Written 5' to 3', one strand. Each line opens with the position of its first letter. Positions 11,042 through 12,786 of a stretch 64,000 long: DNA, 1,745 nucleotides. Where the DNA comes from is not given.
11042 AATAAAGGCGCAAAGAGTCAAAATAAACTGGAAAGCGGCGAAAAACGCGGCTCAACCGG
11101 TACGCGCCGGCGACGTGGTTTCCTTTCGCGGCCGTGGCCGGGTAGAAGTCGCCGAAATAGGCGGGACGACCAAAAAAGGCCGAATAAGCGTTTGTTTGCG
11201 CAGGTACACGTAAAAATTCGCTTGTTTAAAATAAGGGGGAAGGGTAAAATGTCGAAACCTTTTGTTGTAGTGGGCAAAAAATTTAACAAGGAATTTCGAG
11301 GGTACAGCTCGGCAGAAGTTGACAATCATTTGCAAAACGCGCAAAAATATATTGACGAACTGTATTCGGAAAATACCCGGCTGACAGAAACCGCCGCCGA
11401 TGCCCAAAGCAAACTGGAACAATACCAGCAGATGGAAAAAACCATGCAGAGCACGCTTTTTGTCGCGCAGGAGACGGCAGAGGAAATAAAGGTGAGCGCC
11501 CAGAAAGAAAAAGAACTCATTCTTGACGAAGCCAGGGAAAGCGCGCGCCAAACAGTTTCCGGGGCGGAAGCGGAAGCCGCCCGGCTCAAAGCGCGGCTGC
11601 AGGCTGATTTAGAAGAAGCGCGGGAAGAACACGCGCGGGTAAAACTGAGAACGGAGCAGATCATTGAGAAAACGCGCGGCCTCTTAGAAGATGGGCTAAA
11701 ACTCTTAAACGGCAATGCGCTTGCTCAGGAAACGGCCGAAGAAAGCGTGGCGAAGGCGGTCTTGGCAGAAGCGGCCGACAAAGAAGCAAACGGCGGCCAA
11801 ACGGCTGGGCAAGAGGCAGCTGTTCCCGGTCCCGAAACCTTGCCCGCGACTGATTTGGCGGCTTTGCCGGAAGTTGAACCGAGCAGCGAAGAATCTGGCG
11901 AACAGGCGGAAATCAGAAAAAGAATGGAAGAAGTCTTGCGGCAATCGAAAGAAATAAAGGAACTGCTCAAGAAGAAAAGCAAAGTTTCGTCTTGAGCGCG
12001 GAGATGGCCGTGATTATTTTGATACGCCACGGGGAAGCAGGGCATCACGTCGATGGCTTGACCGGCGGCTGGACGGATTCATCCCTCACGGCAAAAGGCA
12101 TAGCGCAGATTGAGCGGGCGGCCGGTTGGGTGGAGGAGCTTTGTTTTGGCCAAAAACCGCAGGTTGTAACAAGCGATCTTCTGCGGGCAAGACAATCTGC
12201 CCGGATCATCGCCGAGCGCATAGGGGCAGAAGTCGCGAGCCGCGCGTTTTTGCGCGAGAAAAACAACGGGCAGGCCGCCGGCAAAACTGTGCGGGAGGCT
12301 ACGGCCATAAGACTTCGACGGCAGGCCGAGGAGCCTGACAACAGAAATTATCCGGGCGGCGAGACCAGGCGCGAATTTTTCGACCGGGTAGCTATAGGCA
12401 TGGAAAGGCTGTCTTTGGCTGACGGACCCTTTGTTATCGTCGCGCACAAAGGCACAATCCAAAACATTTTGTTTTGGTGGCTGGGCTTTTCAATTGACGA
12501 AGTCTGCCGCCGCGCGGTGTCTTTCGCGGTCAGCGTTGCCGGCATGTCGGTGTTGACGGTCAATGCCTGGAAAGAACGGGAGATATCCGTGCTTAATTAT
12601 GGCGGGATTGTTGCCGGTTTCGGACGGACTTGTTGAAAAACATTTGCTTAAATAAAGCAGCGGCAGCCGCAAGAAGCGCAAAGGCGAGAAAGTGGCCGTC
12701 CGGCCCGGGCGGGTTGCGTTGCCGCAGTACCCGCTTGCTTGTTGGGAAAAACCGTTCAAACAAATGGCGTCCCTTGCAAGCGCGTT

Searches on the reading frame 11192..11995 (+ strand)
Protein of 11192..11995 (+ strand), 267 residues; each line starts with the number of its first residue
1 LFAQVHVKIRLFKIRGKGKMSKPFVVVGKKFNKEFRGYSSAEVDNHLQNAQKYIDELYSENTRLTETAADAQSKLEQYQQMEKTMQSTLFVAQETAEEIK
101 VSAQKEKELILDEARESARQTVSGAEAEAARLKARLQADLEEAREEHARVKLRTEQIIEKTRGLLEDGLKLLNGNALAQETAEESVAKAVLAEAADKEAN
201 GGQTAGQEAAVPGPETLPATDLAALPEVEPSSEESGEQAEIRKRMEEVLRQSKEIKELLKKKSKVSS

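Call 76: search_protein_families(library=pfam, proteins=[window:11192-11995:+], max_evalue=0.0001)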
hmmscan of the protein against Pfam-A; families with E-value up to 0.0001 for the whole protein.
window:11192-11995:+ (267 aa): 1 family
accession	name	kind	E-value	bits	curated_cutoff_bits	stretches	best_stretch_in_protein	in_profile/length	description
PF05103.18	DivIVA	-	2.1e-25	89.6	28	1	29-146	9-126/131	DivIVA protein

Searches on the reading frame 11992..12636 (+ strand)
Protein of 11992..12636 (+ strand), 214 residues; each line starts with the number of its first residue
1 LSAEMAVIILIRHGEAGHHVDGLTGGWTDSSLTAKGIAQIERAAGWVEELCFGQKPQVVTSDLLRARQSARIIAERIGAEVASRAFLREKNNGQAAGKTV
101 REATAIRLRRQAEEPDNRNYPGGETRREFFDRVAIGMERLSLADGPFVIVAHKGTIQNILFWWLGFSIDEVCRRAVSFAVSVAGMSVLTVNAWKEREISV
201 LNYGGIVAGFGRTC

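Call 76: search_protein_families(library=pfam, proteins=[window:11992-12636:+], max_evalue=0.0001)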
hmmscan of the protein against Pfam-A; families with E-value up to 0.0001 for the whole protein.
window:11992-12636:+ (214 aa): 1 family
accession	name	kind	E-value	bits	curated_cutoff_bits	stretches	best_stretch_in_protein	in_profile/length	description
PF00300.27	His_Phos_1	-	1.2e-32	113.7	21.7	1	8-189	1-180/194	Histidine phosphatase superfamily (branch 1)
